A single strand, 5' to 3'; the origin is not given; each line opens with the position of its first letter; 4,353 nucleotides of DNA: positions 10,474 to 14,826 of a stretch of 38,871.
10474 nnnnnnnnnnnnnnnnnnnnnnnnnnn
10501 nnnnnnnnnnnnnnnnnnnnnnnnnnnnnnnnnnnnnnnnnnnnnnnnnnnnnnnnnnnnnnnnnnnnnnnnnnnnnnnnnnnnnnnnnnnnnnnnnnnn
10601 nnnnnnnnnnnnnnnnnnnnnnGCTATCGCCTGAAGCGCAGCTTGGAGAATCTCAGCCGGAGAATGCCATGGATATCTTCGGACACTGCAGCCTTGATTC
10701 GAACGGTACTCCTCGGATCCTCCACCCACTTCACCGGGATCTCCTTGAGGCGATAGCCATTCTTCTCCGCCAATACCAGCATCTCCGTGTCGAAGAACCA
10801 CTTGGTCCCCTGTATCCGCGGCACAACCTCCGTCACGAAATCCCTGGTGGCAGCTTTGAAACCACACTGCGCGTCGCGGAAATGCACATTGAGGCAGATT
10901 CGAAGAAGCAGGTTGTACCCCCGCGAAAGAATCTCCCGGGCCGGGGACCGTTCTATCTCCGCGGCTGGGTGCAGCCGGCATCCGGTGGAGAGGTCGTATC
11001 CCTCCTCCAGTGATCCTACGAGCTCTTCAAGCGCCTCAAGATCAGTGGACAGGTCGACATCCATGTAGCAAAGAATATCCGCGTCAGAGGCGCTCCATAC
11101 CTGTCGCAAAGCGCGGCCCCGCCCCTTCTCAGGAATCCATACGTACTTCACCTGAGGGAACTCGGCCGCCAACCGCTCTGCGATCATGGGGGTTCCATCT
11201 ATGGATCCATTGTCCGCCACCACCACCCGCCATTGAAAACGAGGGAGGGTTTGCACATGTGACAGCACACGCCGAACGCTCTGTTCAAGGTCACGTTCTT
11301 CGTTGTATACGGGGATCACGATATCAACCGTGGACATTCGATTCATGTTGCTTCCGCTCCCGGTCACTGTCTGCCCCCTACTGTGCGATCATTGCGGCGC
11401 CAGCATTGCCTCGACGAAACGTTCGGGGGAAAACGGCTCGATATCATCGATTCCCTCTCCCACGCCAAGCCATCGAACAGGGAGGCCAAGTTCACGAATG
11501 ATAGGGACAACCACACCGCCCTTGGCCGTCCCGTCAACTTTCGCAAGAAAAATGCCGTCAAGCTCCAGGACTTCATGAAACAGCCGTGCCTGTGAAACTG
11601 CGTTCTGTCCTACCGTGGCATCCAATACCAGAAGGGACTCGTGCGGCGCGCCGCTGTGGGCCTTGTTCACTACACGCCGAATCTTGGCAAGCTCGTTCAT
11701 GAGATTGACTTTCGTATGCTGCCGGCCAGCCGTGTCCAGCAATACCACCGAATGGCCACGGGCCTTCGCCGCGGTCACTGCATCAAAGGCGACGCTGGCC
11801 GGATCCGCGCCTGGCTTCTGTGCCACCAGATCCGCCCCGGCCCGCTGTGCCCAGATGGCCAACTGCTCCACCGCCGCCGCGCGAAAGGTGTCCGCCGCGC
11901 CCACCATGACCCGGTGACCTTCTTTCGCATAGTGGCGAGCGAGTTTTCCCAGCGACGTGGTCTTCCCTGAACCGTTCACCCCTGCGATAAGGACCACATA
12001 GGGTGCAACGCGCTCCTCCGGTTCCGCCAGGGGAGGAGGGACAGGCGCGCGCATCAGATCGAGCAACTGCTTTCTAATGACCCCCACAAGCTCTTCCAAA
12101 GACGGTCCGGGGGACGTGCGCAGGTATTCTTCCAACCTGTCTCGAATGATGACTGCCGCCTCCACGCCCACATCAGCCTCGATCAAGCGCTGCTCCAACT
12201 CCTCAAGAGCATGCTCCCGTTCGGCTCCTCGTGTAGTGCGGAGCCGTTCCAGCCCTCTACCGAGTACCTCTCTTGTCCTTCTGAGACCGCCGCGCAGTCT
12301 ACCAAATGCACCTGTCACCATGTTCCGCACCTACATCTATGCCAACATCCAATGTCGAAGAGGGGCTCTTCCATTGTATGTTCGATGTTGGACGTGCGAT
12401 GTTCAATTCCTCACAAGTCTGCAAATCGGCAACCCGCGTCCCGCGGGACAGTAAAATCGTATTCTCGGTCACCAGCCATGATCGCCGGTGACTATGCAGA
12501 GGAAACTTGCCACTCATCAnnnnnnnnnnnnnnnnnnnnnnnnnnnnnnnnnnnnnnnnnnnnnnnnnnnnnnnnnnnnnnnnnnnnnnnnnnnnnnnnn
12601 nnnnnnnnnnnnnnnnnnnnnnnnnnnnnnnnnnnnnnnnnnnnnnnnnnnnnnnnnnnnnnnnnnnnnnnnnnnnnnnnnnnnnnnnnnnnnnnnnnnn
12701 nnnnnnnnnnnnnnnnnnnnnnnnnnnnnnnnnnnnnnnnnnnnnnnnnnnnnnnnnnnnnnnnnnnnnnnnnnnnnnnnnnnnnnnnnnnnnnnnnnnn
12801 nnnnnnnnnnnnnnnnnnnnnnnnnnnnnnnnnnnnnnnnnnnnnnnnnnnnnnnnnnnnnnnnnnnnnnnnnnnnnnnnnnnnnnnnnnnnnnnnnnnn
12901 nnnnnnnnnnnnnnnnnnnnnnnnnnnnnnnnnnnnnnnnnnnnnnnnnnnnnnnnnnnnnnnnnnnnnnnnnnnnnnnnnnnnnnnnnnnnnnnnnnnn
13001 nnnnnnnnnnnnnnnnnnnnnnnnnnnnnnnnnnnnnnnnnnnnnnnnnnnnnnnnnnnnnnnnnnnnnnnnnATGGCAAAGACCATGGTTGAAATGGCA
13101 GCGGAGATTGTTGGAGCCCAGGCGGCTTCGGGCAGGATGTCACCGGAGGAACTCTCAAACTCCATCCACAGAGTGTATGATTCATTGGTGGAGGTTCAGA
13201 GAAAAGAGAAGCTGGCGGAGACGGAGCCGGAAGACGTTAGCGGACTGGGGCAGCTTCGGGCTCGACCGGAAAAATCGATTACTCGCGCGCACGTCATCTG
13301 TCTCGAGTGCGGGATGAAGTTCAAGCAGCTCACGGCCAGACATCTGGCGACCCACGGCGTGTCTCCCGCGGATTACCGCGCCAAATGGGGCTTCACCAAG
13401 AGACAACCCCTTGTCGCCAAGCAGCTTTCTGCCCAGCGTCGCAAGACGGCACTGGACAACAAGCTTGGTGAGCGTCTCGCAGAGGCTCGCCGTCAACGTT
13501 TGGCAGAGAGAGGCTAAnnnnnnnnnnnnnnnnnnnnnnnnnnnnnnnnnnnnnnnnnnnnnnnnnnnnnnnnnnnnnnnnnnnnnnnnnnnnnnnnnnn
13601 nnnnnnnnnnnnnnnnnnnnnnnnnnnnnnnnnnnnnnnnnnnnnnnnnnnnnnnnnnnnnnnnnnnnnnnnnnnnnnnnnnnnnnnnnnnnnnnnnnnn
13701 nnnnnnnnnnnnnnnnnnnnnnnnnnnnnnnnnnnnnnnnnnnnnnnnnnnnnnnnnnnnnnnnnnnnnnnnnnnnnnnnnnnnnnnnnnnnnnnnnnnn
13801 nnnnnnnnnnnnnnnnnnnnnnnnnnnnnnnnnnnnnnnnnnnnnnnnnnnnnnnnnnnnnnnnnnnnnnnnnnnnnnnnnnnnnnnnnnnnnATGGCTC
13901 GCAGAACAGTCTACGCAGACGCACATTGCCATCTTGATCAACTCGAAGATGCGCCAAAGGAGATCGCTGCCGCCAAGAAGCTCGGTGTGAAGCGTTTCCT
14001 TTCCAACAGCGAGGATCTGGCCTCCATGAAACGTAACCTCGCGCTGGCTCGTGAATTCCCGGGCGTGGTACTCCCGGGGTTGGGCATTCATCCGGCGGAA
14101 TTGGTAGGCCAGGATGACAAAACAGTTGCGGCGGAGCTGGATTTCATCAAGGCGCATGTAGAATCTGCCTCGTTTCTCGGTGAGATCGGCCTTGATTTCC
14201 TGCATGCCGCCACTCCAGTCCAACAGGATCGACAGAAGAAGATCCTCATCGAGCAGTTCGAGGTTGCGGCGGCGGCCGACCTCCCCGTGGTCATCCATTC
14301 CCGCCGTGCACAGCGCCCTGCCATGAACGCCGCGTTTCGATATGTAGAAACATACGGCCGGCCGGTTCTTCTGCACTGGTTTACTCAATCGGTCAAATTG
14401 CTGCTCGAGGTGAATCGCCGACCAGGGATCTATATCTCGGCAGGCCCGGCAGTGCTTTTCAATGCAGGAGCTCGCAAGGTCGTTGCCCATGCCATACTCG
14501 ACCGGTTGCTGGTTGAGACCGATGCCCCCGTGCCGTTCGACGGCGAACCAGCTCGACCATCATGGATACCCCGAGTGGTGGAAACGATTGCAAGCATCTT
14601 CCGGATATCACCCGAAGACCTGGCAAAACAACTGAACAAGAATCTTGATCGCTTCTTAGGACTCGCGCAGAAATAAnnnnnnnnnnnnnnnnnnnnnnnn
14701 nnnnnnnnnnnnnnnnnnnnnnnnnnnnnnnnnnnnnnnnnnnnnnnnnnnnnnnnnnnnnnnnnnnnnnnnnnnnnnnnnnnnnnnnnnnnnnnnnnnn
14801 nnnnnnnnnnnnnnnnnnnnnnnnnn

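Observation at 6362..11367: Polyprenol-phosphate-sugar synthase followed by three different GT-C membrane glycosyltransferases in one operon with ftsY and MEP-pathway genes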

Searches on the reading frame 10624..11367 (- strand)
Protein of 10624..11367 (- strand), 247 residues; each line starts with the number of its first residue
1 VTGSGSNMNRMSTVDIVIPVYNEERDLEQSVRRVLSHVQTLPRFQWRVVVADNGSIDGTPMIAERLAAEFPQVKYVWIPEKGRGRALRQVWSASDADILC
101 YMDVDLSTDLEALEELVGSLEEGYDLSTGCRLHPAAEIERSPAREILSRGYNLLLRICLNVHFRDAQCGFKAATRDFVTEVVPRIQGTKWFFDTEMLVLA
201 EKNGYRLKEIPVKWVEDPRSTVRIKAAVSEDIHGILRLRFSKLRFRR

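Call 4: search_protein_families(library=pfam, proteins=[window:10624-11367:-], max_evalue=0.1)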
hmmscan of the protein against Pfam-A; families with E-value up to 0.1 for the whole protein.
window:10624-11367:- (247 aa): 2 families
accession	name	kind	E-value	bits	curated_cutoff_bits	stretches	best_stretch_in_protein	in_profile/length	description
PF00535.33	Glycos_transf_2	-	1.9e-25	90.1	23.3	1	16-178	2-164/168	Glycosyl transferase family 2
PF13641.12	Glyco_tranf_2_3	-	0.025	15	27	1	15-105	4-96/230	Glycosyltransferase like family 2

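Call 5: search_protein_families(library=ncbifam, proteins=[window:10624-11367:-], max_evalue=0.1)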
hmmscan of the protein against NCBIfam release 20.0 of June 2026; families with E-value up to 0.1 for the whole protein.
window:10624-11367:- (247 aa): 23 families
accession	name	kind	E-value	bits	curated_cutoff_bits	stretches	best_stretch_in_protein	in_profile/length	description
NF047588.1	GlcsyltransPgfSStrep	equivalog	9.4e-13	48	500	1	14-182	3-168/308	glycosyltransferase PgfS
TIGR04182.1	glyco_TIGR04182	equivalog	1.3e-12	47.7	325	1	14-220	2-196/293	S-layer glycoprotein N-glycosyltransferase AglJ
NF007986.1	PRK10714.1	equivalog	1.3e-12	47.4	529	1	9-213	3-199/316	undecaprenyl-phosphate 4-deoxy-4-formamido-L-arabinose transferase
NF041391.1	DPhHxTase_Halo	equivalog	1.5e-11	43.7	375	1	21-216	4-185/213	dolichyl-phosphate hexose transferase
NF010496.0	PRK13915.1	equivalog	2.8e-11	43.1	262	1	9-120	28-142/307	glucosyl-3-phosphoglycerate synthase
TIGR03937.1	PgaC_IcaA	equivalog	1.1e-10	41.1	422.3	1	7-123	40-153/407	poly-beta-1,6-N-acetyl-D-glucosamine synthase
TIGR04283.1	glyco_like_mftF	equivalog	3.7e-10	39.8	182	1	16-120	3-97/221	TIGR04283 family arsenosugar biosynthesis glycosyltransferase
TIGR03111.1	glyc2_xrt_Gpos1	hypoth_equivalog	4.6e-09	35.6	363.95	1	9-126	46-162/439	TIGR03111 family XrtG-associated glycosyltransferase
NF038302.1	EPS_HpsE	equivalog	3.2e-08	32.9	300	1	15-107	4-98/307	hormogonium polysaccharide biosynthesis glycosyltransferase HpsE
NF007482.0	PRK10073.1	equivalog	1.6e-07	30.7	423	1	8-114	2-104/334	glycosyltransferase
NF041875.1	EPS_EpsD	equivalog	2e-06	27.4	370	1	14-143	1-127/325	exopolysaccharide biosynthesis glycosyltransferase EpsD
TIGR03965.1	mycofact_glyco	equivalog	4.8e-06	25.7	280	1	8-122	70-181/467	mycofactocin biosynthesis glycosyltransferase MftF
NF058614.1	PPMAGASynPpgS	equivalog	8.1e-06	25.4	370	1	15-213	3-195/226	polyprenyl-phospho-N-acetylgalactosaminyl synthase PpgS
NF047683.1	TeichurnBiosyTuaG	equivalog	1e-05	25.3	400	1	10-114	4-105/252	teichuronic acid biosynthesis protein TuaG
TIGR03469.1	HpnB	hypoth_equivalog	0.0001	21.5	379.25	1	9-92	41-118/386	hopene-associated glycosyltransferase HpnB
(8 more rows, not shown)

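Call 9: search_solved_structures(query=window:10624-11367:-, max_evalue=0.001)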
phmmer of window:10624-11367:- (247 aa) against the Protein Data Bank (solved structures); distinct sequences matched with E-value up to 0.001: 12.
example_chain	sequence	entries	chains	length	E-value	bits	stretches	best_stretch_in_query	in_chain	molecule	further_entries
5mlz_A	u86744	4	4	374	5.1e-15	59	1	13-214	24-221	Dolichol monophosphate mannose synthase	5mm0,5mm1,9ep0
8vxh_A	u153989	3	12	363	2.7e-11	46.8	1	10-212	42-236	Undecaprenyl-phosphate 4-deoxy-4-formamido-L-arabinose transferase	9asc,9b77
9bhc_C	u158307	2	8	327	4.8e-11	45.9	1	13-212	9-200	Undecaprenyl-phosphate 4-deoxy-4-formamido-L-arabinose transferase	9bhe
9hwj_A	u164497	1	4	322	9.5e-11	45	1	11-178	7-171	Undecaprenyl-phosphate 4-deoxy-4-formamido-L-arabinose transferase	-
3bcv_A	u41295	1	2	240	7.3e-07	32.3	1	11-109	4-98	Putative glycosyltransferase protein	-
2z87_A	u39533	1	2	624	1.9e-06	30.9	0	7-153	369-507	Chondroitin synthase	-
2z86_A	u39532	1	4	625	1.9e-06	30.9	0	7-153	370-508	Chondroitin synthase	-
5eke_A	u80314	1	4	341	6.5e-06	29.2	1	12-131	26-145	Uncharacterized glycosyltransferase sll0501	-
5ekp_C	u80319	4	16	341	6.5e-06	29.1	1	12-131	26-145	Uncharacterized glycosyltransferase sll0501 | Glycosyltransferase sll0501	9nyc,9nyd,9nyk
9nye_A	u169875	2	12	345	6.7e-06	29.1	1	12-131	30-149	Glycosyltransferase sll0501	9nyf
6yv7_B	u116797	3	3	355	7.4e-06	29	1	13-106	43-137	Glycosyl transferase, family 2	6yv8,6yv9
6yv7_A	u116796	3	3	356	7.5e-06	29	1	13-106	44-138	Glycosyl transferase, family 2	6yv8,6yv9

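Call 90: search_solved_structures(query=window:10624-11367:-, max_evalue=1e-10, show_alignments=2)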
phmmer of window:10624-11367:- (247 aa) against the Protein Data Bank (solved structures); distinct sequences matched with E-value up to 1e-10: 4.
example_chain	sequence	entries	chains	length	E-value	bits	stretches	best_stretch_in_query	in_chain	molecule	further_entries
5mlz_A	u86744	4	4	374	5.1e-15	59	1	13-214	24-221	Dolichol monophosphate mannose synthase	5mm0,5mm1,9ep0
8vxh_A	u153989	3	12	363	2.7e-11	46.8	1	10-212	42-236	Undecaprenyl-phosphate 4-deoxy-4-formamido-L-arabinose transferase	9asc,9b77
9bhc_C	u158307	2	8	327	4.8e-11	45.9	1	13-212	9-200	Undecaprenyl-phosphate 4-deoxy-4-formamido-L-arabinose transferase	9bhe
9hwj_A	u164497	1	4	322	9.5e-11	45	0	11-178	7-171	Undecaprenyl-phosphate 4-deoxy-4-formamido-L-arabinose transferase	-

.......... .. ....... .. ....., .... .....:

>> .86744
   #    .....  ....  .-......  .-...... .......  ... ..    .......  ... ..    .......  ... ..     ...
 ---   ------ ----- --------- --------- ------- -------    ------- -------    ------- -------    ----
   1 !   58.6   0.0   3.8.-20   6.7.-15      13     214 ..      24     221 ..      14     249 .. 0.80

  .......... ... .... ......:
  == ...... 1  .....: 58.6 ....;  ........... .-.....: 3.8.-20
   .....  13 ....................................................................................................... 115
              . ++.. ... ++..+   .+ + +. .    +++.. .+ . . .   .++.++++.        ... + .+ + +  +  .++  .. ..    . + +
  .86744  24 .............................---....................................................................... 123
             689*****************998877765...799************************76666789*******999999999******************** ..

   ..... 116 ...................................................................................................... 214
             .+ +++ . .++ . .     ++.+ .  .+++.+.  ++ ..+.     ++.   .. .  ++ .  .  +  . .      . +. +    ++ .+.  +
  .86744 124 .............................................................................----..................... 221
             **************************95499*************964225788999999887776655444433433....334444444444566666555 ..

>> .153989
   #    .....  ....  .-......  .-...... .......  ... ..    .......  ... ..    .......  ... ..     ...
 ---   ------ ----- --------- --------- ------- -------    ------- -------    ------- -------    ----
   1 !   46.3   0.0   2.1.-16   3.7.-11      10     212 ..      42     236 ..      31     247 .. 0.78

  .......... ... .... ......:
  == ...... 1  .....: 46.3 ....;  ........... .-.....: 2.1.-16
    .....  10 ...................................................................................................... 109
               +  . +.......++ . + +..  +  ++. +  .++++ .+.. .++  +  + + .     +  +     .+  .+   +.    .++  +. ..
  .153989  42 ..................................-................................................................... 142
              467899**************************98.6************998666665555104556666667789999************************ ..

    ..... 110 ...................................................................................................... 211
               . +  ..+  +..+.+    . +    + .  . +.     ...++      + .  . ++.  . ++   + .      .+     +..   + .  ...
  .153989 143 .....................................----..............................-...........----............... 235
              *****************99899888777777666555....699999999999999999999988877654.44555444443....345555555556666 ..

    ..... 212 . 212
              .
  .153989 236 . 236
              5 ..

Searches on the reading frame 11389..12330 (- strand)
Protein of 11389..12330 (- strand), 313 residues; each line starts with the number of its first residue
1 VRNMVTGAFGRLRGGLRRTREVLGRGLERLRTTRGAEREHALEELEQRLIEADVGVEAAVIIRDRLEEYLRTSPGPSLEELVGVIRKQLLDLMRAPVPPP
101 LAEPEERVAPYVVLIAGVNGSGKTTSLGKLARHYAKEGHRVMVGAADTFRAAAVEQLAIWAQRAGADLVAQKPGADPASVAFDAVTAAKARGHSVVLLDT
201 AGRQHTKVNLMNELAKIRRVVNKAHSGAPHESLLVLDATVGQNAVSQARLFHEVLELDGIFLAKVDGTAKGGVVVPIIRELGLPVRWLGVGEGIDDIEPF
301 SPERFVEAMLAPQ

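Call 4: search_protein_families(library=pfam, proteins=[window:11389-12330:-], max_evalue=0.1)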
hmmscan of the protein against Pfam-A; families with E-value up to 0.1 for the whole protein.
window:11389-12330:- (313 aa): 25 families
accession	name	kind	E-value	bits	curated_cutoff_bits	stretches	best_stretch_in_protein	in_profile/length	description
PF00448.28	SRP54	-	2.1e-72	243.3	22.7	1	111-310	2-195/196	SRP54-type protein, GTPase domain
PF02881.24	SRP54_N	-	9e-07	29.5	22.4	1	25-71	3-57/75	SRP54-type protein, helical bundle domain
PF13191.12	AAA_16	-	4.8e-06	27.6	32.6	1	110-237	24-139/167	AAA ATPase domain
PF13604.12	AAA_30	-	1e-05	25.8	27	1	112-202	20-98/191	AAA domain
PF25199.1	nSTAND_NTPase5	-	0.00014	22.2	34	1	103-196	34-127/145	Novel STAND NTPase 5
PF06414.18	Zeta_toxin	-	0.00059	19.8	22.3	1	106-161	12-66/199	Zeta toxin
PF03308.22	MeaB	-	0.00059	19.4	23.1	1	112-147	35-70/273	Methylmalonyl Co-A mutase-associated GTPase MeaB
PF20720.3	nSTAND3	-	0.00086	19.5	27.2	1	112-142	19-49/155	Novel STAND NTPase 3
PF01656.29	CbiA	-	0.00091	19.6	25.4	1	115-147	4-36/125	CobQ/CobB/MinD/ParA nucleotide binding domain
PF00005.33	ABC_tran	-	0.0011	20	25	1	112-205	13-96/137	ABC transporter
PF19842.5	YqeC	-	0.0018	19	27.6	1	117-202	3-88/145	YqeC protein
PF13207.12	AAA_17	-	0.0019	18.9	27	1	117-206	2-84/136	AAA domain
PF13245.12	AAA_19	-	0.0023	18.5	25.1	1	109-199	10-97/134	AAA domain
PF13401.12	AAA_22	-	0.0061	17.3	27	1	111-220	6-110/130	AAA domain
PF03205.20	MobB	-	0.01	16.2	26.6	1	112-143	1-32/133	Molybdopterin guanine dinucleotide synthesis protein B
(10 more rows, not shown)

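Call 5: search_protein_families(library=ncbifam, proteins=[window:11389-12330:-], max_evalue=0.1)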
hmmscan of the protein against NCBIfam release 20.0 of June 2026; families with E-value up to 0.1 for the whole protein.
window:11389-12330:- (313 aa): 32 families (the best 25 are shown)
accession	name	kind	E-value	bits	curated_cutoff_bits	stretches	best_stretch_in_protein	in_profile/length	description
TIGR00064.1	ftsY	equivalog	2.9e-98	328.6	260.7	1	38-309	3-278/279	signal recognition particle-docking protein FtsY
TIGR00959.1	ffh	equivalog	6.8e-60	203.1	473.2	1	36-310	24-294/428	signal recognition particle protein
TIGR01425.1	SRP54_euk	equivalog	1.6e-42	145.9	576.25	1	41-310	30-294/428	signal recognition particle protein SRP54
TIGR03499.1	FlhF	equivalog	2.2e-16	60.7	174.15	1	16-202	117-286/286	flagellar biosynthesis GTPase FlhF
NF009367.0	PRK12724.1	equivalog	4.2e-16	58.8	718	1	101-280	214-384/433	flagellar biosynthesis regulator FlhF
NF009368.0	PRK12726.1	equivalog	1.2e-11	44.4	832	1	113-296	209-383/407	flagellar biosynthesis regulator FlhF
NF005230.0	PRK06731.1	equivalog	6.6e-07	28.8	553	1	114-277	90-244/281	flagellar biosynthesis regulator FlhF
NF011311.0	PRK14722.1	equivalog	3.1e-06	26.5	777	1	112-294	139-320/374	flagellar biosynthesis regulator FlhF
NF011310.0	PRK14721.1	equivalog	7.1e-06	25.5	725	1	115-278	196-349/423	flagellar biosynthesis regulator FlhF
NF009366.0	PRK12723.1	equivalog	0.00013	21.2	585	1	110-286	174-343/388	flagellar biosynthesis regulator FlhF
TIGR00750.1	lao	equivalog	0.00063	19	240.75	1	112-148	36-72/300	methylmalonyl Co-A mutase-associated GTPase MeaB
NF041546.1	ParA_partition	equivalog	0.00093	18.8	180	1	120-207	10-91/203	ParA family partition ATPase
TIGR03864.1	PQQ_ABC_ATP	hypoth_equivalog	0.0021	17.5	302.25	1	113-257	30-178/236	ABC transporter, ATP-binding subunit, PQQ-dependent alcohol dehydrogenase system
TIGR00176.1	mobB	equivalog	0.0032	17.5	76.2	1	112-143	1-32/155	molybdopterin-guanine dinucleotide biosynthesis protein B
TIGR00041.1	DTMP_kinase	equivalog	0.0048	16.6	83.25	1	113-143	7-37/196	dTMP kinase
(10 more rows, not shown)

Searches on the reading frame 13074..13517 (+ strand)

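Call 34: search_protein_families(library=pfam, proteins=[window:13074-13517:+], max_evalue=0.001)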
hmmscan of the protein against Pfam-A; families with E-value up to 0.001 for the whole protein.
window:13074-13517:+ (147 aa): 1 family
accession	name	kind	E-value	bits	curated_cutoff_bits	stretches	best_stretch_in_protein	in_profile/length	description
PF05443.17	ROS_MUCR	-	5.3e-36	123.8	25.4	1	5-132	2-123/123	ROS/MUCR transcriptional regulator protein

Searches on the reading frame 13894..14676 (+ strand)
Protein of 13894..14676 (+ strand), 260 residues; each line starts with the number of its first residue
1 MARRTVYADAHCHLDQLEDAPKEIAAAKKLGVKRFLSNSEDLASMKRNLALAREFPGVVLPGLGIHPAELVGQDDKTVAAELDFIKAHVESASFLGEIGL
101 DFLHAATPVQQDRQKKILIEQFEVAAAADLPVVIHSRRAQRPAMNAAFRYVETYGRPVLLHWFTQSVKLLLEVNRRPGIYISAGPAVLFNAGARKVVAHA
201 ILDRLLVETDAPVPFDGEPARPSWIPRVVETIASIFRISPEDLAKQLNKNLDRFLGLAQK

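Call 34: search_protein_families(library=pfam, proteins=[window:13894-14676:+], max_evalue=0.001)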
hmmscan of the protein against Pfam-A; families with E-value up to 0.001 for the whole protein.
window:13894-14676:+ (260 aa): 2 families
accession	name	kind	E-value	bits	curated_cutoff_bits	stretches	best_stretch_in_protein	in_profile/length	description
PF01026.27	TatD_DNase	-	5.4e-52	177.1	27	1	9-255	2-252/253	TatD related DNase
PF04909.20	Amidohydro_2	-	6.4e-05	23.3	26.4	0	72-257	85-289/289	Amidohydrolase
